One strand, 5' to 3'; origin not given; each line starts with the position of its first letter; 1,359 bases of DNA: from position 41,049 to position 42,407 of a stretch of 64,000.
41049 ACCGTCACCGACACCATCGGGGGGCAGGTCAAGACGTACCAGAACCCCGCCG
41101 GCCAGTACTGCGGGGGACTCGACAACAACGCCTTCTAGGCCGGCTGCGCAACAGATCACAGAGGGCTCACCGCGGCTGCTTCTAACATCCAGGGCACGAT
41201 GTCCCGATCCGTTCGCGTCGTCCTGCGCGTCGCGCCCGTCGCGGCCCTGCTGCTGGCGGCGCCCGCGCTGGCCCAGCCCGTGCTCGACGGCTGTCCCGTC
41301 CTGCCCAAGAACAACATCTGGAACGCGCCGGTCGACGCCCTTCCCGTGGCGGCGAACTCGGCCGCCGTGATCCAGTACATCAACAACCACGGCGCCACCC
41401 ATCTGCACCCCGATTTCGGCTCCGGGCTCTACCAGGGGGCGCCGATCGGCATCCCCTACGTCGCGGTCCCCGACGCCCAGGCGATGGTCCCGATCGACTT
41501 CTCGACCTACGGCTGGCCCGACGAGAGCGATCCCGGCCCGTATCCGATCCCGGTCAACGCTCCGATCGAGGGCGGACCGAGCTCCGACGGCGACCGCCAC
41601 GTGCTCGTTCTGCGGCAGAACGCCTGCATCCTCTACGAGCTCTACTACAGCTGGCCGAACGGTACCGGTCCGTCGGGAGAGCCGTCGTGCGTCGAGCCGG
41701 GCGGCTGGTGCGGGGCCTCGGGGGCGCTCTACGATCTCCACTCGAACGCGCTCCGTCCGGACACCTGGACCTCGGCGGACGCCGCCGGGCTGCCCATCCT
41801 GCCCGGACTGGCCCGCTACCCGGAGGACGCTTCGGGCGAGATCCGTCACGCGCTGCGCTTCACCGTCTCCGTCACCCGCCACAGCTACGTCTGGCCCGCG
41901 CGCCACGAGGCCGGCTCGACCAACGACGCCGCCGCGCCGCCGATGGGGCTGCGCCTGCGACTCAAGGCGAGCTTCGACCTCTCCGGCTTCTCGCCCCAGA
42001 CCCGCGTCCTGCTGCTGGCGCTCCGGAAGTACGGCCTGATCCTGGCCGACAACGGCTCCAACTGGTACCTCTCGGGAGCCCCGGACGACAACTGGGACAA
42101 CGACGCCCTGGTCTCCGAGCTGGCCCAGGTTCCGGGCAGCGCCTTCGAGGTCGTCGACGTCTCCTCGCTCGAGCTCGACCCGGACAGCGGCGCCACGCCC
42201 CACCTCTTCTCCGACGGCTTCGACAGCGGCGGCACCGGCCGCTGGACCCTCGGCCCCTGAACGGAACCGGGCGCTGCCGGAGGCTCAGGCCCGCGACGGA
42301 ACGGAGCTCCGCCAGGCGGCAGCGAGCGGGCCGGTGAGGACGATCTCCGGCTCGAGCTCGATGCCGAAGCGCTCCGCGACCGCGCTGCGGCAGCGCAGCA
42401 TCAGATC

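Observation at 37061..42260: Tandem pair of secreted metzincin-like proteases with an unrecognised duplicated C-terminal Cys-bracketed domain, plus a downstream secreted unknown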

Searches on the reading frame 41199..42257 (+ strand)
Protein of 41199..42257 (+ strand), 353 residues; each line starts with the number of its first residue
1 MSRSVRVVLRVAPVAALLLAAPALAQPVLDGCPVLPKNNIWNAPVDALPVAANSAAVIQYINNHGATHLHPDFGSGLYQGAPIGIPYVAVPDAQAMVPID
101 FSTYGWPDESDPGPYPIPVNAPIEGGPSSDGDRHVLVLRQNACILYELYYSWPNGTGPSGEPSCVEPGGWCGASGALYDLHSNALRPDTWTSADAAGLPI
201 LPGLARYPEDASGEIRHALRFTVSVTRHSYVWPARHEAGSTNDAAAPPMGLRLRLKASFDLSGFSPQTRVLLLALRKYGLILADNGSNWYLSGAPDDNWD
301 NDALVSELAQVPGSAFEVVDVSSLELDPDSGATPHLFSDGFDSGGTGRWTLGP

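Call 3: search_protein_families(library=pfam, proteins=[window:41199-42257:+], max_evalue=1)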
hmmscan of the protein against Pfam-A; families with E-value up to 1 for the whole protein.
window:41199-42257:+ (353 aa): 0 families

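Call 4: search_protein_families(library=ncbifam, proteins=[window:41199-42257:+], max_evalue=1)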
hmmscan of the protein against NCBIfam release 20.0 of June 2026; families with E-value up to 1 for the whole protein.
window:41199-42257:+ (353 aa): 0 families

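Call 10: search_protein_families(library=pfam, proteins=[window:41199-42257:+], max_evalue=10)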
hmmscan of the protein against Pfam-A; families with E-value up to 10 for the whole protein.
window:41199-42257:+ (353 aa): 0 families

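Call 12: search_solved_structures(query=window:41199-42257:+, max_evalue=1)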
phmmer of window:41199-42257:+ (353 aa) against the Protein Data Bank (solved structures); distinct sequences matched with E-value up to 1: 0.

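Call 21: find_homologous_proteins(query=window:41199-42257:+)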
Query window:41199-42257:+ (353 aa): 8000 proteins with E <= 0.001 among 8000 candidates; the best 120 are listed.
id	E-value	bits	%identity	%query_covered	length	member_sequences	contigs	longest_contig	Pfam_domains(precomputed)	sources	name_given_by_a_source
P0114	1.4e-234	796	98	100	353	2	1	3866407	-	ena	-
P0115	3.6e-206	703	85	100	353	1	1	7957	-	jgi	jgi:hypothetical protein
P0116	1.3e-199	681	85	100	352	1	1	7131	-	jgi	jgi:hypothetical protein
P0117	4.1e-166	571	72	98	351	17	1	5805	-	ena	-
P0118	4.9e-157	541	70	98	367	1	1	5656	-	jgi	-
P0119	4.8e-154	531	70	96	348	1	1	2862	-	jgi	jgi:hypothetical protein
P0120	4.7e-151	521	69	91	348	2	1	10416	-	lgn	-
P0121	2.4e-150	519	65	99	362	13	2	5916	-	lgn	-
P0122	8.9e-150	517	71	92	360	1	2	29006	-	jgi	jgi:hypothetical protein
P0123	5.6e-149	515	74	87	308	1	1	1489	-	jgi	jgi:hypothetical protein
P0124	4.3e-147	508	68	92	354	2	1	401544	-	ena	-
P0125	1.4e-145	503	68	95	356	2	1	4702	-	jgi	-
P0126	8.0e-145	501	69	90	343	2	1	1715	-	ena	-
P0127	1.2e-144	500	69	94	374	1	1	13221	-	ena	-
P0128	2.7e-144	499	66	92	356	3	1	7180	-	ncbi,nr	ncbi:MAG TPA: hypothetical protein VLA66_04025 [Thermoanaerobaculia bacterium]|nr:hypothetical prote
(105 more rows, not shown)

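Call 41: predict_structure(alignment_id=A2)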
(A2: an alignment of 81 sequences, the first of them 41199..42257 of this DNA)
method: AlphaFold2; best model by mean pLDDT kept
length: 353 residues; sequences in the alignment: 81
mean_pLDDT: 90.8   pTM: 0.87
mean pLDDT of the five models: 90.8, 90.2, 89.5, 89.1, 89.0
residues with pLDDT >= 90: 287; 70-90: 24; 50-70: 39; < 50: 3
segments of 3 or more residues with pLDDT < 50: none
pLDDT, mean of each block of 10 residues (from residue 1): 54 67 69 93 96 98 96 91 96 98 95 97 95 96 97 97 97 96 93 85 96 94 96 90 96 98 97 98 95 97 97 98 96 77 59 51
secondary structure, 60 per line:
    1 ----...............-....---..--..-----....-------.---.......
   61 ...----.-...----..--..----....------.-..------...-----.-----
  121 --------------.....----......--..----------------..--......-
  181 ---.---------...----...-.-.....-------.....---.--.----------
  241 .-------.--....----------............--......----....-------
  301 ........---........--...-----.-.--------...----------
elements in order: H5-19 H21-24 H54-63 E70-72 E87-90 E135-139 E144-149 E174-179 H207-211 E219-223 E252-255 H266-277 E280-285 E290-293 H301-308 E316-319

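Call 59: search_solved_structures(query=A2, max_evalue=10)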
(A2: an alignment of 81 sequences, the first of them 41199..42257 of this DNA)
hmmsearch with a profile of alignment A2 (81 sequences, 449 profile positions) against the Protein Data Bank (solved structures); distinct sequences matched with E-value up to 10: 1.
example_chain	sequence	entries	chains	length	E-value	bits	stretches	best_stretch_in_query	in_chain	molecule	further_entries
4ilt_A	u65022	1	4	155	2.2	10.5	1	161-196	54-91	Intradiol ring-cleavage dioxygenase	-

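Call 69: search_protein_families(library=pfam, alignment_id=A2, max_evalue=0.1)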
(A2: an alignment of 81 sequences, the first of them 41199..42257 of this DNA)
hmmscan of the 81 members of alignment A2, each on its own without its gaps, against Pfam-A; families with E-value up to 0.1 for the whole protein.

A. member 1, window:41199-42257:+ (353 aa): 0 families

B. families by the number of members that match (of 81 scanned): 20 families
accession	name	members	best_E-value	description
PF18998.6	Flg_new_2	8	1.5e-15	Divergent InlB B-repeat domain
PF00395.25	SLH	2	3.5e-15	S-layer homology domain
PF00041.27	fn3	2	5.3e-07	Fibronectin type III domain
PF19077.6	Big_13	2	2.1e-05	Bacterial Ig-like domain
PF17963.7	Big_9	2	0.00012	Bacterial Ig domain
PF09136.16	Glucodextran_B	2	0.00066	Glucodextranase, domain B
PF10342.15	Kre9_KNH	2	0.004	Kre9/KNH-like N-terminal Ig-like domain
PF17996.7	CE2_N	2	0.01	Carbohydrate esterase 2 N-terminal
PF18885.6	DUF5648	1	9.4e-45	Domain of unknown function (DUF5648)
PF02369.22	Big_1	1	0.00037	Bacterial Ig-like domain (group 1)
PF17936.7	Big_6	1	0.0028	Bacterial Ig domain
PF19151.5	Sublancin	1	0.0049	Sublancin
PF13620.12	CarboxypepD_reg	1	0.007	Carboxypeptidase regulatory-like domain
PF02012.26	BNR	1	0.0081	BNR/Asp-box repeat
PF00404.24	Dockerin_1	1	0.015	Dockerin type I domain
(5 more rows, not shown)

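Call 76: fold_search(model_id=the predicted structure, library=pdb)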
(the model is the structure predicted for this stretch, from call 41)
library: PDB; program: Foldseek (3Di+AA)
matches with E <= 10: 77; with E <= 0.001: 0
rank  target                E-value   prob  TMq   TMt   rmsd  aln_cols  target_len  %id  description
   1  6ea8_A                1.6e+00  0.06  0.10  0.17   8.9       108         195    8  Structure of VACV poxin in pre-reactive state with nonhydrolyzable 2'3' cGAMP (released 2019-02-06)
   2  6ea6_A                1.7e+00  0.06  0.11  0.17   8.9       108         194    9  Structure of VACV poxin 2'3' cGAMP-specific nuclease (released 2019-02-06)
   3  9jt2_F                2.0e+00  0.04  0.11  0.10  13.1       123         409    8  substrate-bound NbaSPARDA complexes (released 2025-04-02)
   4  9eit_A                2.3e+00  0.01  0.08  0.08  18.8       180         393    9  NCS.1 Fab in complex with N5 NA of A/shorebird/Delaware Bay/309/2016 (DB16, H10N5) -- 4 Fabs (released 2025-08-13)
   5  9qcc_Q                2.6e+00  0.01  0.07  0.07  14.7       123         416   10  Activated XauSPARDA filament assembly with bound dsDNA substrate (released 2025-12-17)
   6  4qpb_B                2.7e+00  0.02  0.10  0.21  13.4       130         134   12  Catalytic domain of the antimicrobial peptidase lysostaphin from Staphylococcus simulans crystallized in the absence o (released 2014-07-09)
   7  8c9k_A                2.9e+00  0.04  0.10  0.17   8.9       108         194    8  Structure of Mpox virus poxin (released 2023-05-31)
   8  9qbp_C                2.9e+00  0.02  0.09  0.08  13.9       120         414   18  Crystal structure of Enhydrobacter aerosaccus apo SPARDA complex (released 2025-12-17)
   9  6ea6_B                3.1e+00  0.04  0.11  0.17   8.8       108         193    9  Structure of VACV poxin 2'3' cGAMP-specific nuclease (released 2019-02-06)
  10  6p5t_D                3.1e+00  0.01  0.08  0.05  11.4       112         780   12  Surface-layer (S-layer) RsaA protein from Caulobacter crescentus bound to strontium and iodide (released 2020-01-15)
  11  9qbq_C                3.3e+00  0.01  0.07  0.06  14.3       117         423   11  Crystal structure of apo SPARDA complex from Xanthobacter autotrophicus (released 2025-12-17)
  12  3cye_MODEL_1_A        3.5e+00  0.00  0.07  0.07  18.4       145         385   11  Cyrstal structure of the native 1918 H1N1 neuraminidase from a crystal with lattice-translocation defects (released 2008-08-05)
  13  4jp6                  3.7e+00  0.02  0.09  0.19   9.3        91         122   16  High resolution structure of a papaya barwin-like protein (released 2013-10-02)
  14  7qrl_A                3.7e+00  0.02  0.10  0.21  14.8       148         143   12  LytM domain of DipM, a coordinator of a complex net of autolysins in Caulobacter crescentus (released 2023-06-21)
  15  9fp0_E                3.7e+00  0.01  0.05  0.04  13.4        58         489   17  Cryo-EM structure of the 'crown'less Bcs macrocomplex for E. coli cellulose secretion in non-saturating c-di-GMP (loca (released 2024-10-16)
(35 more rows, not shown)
